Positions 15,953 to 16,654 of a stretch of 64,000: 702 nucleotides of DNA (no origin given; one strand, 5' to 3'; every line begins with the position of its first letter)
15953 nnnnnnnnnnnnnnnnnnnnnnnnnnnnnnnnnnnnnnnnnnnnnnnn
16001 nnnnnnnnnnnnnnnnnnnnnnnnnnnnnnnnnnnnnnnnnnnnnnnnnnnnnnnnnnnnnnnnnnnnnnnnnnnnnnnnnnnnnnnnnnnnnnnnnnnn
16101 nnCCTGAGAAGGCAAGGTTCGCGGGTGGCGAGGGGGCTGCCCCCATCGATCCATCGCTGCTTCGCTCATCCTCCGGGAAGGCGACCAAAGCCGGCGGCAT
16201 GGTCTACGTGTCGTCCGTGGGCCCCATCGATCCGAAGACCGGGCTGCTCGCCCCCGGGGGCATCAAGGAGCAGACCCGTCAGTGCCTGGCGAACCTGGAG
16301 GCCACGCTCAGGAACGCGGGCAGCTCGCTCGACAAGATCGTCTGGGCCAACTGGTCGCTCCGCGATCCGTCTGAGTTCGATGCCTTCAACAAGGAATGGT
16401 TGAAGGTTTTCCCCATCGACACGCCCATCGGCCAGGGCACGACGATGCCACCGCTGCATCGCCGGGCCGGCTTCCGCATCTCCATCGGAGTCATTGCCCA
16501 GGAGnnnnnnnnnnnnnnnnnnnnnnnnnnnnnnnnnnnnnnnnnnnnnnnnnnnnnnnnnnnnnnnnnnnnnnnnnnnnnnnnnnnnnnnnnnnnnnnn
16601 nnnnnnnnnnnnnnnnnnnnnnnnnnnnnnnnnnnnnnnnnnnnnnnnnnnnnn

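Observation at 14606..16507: Orphan CpaF/TadA secretion ATPase fused in frame to a RidA/YjgF domain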

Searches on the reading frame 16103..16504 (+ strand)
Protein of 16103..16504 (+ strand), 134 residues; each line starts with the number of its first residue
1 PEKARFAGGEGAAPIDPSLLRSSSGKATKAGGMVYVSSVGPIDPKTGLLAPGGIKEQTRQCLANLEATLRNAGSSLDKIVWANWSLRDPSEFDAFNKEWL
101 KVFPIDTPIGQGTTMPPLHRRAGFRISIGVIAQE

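Call 6: search_protein_families(library=ncbifam, proteins=[window:16103-16504:+], max_evalue=0.01)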
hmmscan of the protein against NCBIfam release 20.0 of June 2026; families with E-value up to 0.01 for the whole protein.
window:16103-16504:+ (134 aa): 3 families
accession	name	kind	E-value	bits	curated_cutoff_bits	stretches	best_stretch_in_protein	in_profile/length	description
TIGR00004.1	TIGR00004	subfamily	1.1e-13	51.4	106.25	1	26-107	18-100/125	Rid family detoxifying hydrolase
TIGR03610.1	RutC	equivalog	1.9e-09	37.7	169.1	1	26-109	20-103/127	pyrimidine utilization protein C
NF008490.0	PRK11401.1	equivalog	4.2e-05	23.4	222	1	29-103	22-95/129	enamine/imine deaminase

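Call 15: search_solved_structures(query=window:16103-16504:+, max_evalue=0.01, show_alignments=4)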
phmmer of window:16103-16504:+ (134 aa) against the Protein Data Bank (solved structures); distinct sequences matched with E-value up to 0.01: 46.
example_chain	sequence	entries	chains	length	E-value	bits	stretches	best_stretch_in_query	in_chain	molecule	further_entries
2dyy_A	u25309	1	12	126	2e-13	54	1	25-109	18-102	UPF0076 protein PH0854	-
1xrg_A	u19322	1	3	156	2.9e-12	50.3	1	26-108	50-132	Putative translation initiation inhibitor, yjgF family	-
2csl_A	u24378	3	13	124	9.9e-12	48.5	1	25-131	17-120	protein translation initiation inhibitor | translation initiation inhibitor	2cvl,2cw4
1x25_A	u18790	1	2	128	1.3e-11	48.1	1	26-109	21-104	Hypothetical UPF0076 protein ST0811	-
2cwj_A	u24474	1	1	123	2.1e-11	47.5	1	26-105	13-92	putative endonuclease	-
3mqw_A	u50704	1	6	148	7.8e-11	45.6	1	12-106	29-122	putative Endoribonuclease L-PSP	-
3m1x_A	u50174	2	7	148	7.9e-11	45.6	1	12-106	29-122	putative Endoribonuclease L-PSP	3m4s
3l7q_A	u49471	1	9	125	8.8e-10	42.2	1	30-132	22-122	Putative translation initiation inhibitor, aldR regulator-like protein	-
8v8r_A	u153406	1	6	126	1.8e-09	41.3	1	30-118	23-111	Enamine/imine deaminase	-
8qoq_A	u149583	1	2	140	7.2e-09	39.3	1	30-129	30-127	2-iminobutanoate/2-iminopropanoate deaminase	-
8qok_A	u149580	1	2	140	8e-09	39.1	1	30-131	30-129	2-iminobutanoate/2-iminopropanoate deaminase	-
8q3h_A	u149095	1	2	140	9.4e-09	38.9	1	30-128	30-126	2-iminobutanoate/2-iminopropanoate deaminase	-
1nq3_A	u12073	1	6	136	1.1e-08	38.8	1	30-119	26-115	14.3 kDa perchloric acid soluble protein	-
8qou_A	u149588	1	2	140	1.1e-08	38.6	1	30-119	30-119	2-iminobutanoate/2-iminopropanoate deaminase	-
8qop_A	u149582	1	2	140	1.1e-08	38.6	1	30-119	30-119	2-iminobutanoate/2-iminopropanoate deaminase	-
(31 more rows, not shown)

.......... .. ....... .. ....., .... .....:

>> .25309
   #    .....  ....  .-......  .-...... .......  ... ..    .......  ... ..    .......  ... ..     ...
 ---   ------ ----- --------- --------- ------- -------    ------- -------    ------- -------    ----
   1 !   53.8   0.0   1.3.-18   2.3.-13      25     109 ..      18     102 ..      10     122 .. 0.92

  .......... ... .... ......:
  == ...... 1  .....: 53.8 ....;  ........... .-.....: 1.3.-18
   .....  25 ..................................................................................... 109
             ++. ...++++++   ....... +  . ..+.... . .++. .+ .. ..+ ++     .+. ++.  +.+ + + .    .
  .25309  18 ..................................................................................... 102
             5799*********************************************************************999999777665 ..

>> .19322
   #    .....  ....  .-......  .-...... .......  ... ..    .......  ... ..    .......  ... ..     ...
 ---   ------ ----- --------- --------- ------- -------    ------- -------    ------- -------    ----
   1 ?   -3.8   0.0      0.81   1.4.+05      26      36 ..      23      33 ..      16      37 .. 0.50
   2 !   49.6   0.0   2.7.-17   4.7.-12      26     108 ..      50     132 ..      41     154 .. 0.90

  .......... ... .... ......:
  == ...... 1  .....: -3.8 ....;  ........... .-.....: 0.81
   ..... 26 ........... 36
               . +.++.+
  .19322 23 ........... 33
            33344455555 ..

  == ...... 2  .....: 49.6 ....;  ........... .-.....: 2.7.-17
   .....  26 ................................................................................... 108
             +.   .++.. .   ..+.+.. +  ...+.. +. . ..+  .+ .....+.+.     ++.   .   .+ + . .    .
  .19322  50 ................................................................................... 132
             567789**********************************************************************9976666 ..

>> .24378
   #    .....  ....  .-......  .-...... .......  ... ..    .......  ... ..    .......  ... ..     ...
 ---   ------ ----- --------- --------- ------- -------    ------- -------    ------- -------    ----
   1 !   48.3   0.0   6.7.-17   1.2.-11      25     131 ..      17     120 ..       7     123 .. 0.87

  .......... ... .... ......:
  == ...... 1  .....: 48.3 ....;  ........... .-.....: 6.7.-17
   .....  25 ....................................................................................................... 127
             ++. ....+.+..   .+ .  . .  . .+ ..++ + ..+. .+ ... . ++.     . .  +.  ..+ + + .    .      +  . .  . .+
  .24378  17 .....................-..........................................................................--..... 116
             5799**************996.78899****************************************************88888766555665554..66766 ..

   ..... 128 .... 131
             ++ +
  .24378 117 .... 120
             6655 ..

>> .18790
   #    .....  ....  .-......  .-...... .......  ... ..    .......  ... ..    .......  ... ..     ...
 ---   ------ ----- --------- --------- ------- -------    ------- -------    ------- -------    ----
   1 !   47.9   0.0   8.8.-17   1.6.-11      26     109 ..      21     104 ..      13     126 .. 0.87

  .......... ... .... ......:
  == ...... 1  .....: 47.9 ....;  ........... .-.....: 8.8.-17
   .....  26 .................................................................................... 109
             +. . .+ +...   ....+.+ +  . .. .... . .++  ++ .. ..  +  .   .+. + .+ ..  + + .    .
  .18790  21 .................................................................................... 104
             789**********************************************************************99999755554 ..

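Call 32: search_protein_representatives(protein=window:16103-16504:+)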
Query: 134 residues. Proteins with E-value up to 0.001 (for the whole library): 3574; up to 1e-10: 233; up to 1e-30: 13. The best 150 are listed.
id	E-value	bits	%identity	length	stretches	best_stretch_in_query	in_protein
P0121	1.0e-49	184.5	63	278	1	1-133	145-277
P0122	4.5e-42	159.8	65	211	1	19-132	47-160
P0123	1.6e-41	158.0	62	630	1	23-133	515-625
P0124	7.7e-39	149.3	67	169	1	33-133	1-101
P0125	4.8e-37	143.5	55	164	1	3-133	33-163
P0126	5.2e-37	143.4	58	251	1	8-133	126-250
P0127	1.1e-35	139.1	61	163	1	33-133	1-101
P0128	1.8e-34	135.2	64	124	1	11-132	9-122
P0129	3.6e-32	127.7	60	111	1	33-120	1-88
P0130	4.6e-32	127.4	54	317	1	12-132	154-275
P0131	7.3e-32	126.7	56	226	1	20-133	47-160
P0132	4.7e-31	124.1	59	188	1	3-116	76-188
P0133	5.3e-31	123.9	52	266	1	24-133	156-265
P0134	1.8e-30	122.2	57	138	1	33-132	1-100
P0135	1.9e-30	122.2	53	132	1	27-133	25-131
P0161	1.8e-22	96.3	48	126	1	25-133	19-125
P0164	2.1e-21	92.8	47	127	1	24-133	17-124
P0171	1.6e-20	90.1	47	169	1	25-133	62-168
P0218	1.2e-16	77.5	40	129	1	15-133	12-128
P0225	6.1e-16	75.2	42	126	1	25-133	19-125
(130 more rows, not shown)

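Call 41: find_related_loci(query=A2, collection=genome_contigs, flank=10000)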
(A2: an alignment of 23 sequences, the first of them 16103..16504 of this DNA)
Query A2 (134 aa) in genome_contigs; peptide patterns used: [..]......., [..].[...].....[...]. (x = any residue, [..] = any of these).
401 stretches matched a pattern; 335 encode a relative of the query (tblastn E <= 1e-3); the best 80 are kept; 80 distinct loci.
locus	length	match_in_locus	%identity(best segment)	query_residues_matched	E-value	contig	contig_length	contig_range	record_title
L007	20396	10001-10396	67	1-133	6e-57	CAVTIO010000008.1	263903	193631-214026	MAG: uncultured Chloroflexia bacterium isolate MFD05684.bin.2.188 genome assembly, contig: contig_41337, whole genome sh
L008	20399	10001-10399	65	1-133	4e-57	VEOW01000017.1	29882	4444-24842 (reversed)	MAG: Chloroflexi bacterium isolate MnB_4 Mn-Chloroflexi-1_155573, whole genome shotgun sequence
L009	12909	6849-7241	67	3-133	1e-56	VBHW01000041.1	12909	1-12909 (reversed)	MAG: Chloroflexi bacterium isolate CF_114 14_1009_16_30cm_scaffold_22336, whole genome shotgun sequence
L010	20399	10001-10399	65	1-133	3e-56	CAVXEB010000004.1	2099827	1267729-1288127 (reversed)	MAG: uncultured Chloroflexia bacterium isolate MFD02242.bin.1.318 genome assembly, contig: contig_3474, whole genome sho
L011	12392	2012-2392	69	3-133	2e-56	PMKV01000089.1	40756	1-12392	MAG: Chloroflexi bacterium isolate fen_1042 73.20120600_E1D.47_contig_7110, whole genome shotgun sequence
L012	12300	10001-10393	66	3-133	3e-56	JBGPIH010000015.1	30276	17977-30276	MAG: Candidatus Limnocylindria bacterium isolate OBJ_0618_7090110_339 k141_5285343_length_30276_cov_79.6984, whole genom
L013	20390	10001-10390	67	1-133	2e-56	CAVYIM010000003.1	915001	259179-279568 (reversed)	MAG: uncultured Chloroflexia bacterium isolate MFD01476.bin.2.191 genome assembly, contig: contig_21535, whole genome sh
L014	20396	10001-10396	67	1-133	2e-56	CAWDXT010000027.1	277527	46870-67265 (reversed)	MAG: uncultured Chloroflexia bacterium isolate MFD05684.bin.2.34 genome assembly, contig: contig_67006, whole genome sho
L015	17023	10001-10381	69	3-133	5e-56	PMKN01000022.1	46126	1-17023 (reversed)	MAG: Chloroflexi bacterium isolate fen_1044 73.20120600_E2D.100_contig_14988, whole genome shotgun sequence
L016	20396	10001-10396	66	1-133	6e-56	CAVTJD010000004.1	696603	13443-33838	MAG: uncultured Chloroflexia bacterium isolate MFD05684.bin.1.48 genome assembly, contig: contig_16719, whole genome sho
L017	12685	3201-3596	65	1-133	5e-56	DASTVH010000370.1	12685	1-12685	MAG TPA_asm: Candidatus Limnocylindrales bacterium isolate SMAG_U2354 k141_234535, whole genome shotgun sequence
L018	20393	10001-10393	63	3-133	1e-55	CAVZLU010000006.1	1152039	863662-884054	MAG: uncultured Chloroflexia bacterium isolate MFD02199.bin.2.5 genome assembly, contig: contig_4113, whole genome shotg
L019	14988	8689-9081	65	3-133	1e-55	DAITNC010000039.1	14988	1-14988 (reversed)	MAG TPA_asm: Candidatus Limnocylindrales bacterium isolate CTOTU10849 NODE_856_length_14988_cov_14.916226, whole genome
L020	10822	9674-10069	65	2-133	2e-55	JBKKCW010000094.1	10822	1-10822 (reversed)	MAG: Candidatus Limnocylindrales bacterium isolate swi_bin.62 k127_2291796, whole genome shotgun sequence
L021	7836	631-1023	66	3-133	1e-55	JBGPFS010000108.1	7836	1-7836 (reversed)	MAG: Candidatus Limnocylindria bacterium isolate OBJ_0618_7090110_61 k141_1857237_length_7836_cov_18.1185, whole genome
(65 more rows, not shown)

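Call 53: predict_structure(alignment_id=A2)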
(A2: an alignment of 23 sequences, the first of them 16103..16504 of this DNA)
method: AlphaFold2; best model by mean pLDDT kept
length: 134 residues; sequences in the alignment: 23
mean_pLDDT: 81.0   pTM: 0.75
mean pLDDT of the five models: 81.0, 78.0, 72.9, 67.3, 65.1
residues with pLDDT >= 90: 46; 70-90: 64; 50-70: 13; < 50: 11
segments of 3 or more residues with pLDDT < 50: 1-11
pLDDT, mean of each block of 10 residues (from residue 1): 40 61 79 90 86 90 92 91 89 89 76 79 86 90
secondary structure, 60 per line:
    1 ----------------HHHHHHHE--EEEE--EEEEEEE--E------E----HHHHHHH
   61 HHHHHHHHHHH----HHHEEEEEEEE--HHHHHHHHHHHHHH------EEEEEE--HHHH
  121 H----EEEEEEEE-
elements in order: H17-23 E27-30 E33-39 H54-71 E79-86 H89-102 E109-114 H117-121 E126-133

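Call 55: list_cluster_members(proteins=[P0161, P0164, P0225, P0218, P0171, P0135, P0128, P0099, P0009])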
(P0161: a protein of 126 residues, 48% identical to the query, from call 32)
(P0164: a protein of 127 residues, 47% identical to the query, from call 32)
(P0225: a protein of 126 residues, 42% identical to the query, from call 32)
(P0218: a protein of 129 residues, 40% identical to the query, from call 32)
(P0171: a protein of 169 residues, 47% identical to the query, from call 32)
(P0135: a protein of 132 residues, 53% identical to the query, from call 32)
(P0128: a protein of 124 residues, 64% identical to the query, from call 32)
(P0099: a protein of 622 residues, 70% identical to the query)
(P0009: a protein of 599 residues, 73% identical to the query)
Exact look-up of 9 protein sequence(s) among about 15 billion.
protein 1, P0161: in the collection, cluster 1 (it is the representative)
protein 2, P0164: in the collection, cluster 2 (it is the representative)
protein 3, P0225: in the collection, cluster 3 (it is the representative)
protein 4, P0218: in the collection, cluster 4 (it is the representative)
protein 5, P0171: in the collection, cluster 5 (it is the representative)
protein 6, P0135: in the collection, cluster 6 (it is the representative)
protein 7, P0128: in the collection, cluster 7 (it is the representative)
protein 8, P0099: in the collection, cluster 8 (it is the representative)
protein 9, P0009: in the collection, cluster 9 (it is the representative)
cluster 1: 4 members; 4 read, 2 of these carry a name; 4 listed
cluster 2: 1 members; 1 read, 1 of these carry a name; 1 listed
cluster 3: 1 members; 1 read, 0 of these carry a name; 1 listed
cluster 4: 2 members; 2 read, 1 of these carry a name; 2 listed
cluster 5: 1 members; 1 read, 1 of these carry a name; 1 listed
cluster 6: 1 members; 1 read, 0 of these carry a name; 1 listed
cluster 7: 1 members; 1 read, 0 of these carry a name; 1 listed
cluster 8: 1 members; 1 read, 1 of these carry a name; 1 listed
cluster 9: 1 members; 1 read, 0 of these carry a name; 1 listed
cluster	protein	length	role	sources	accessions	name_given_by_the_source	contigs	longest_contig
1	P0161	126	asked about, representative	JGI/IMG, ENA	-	2-iminobutanoate/2-iminopropanoate deaminase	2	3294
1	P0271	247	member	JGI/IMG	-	2-iminobutanoate/2-iminopropanoate deaminase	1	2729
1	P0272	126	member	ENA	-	-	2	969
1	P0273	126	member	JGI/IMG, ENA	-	-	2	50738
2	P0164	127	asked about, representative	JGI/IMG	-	2-iminobutanoate/2-iminopropanoate deaminase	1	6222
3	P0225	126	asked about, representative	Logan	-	-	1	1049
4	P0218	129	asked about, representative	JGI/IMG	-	2-iminobutanoate/2-iminopropanoate deaminase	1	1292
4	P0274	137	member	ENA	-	-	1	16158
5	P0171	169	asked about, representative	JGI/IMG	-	2-iminobutanoate/2-iminopropanoate deaminase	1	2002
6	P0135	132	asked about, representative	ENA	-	-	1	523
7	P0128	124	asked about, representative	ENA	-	-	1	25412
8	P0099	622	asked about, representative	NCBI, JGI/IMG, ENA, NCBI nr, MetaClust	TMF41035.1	MAG: CpaF family protein [Chloroflexi bacterium] | MAG: CpaF family protein [Chloroflexota bacterium] | \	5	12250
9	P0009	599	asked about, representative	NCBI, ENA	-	-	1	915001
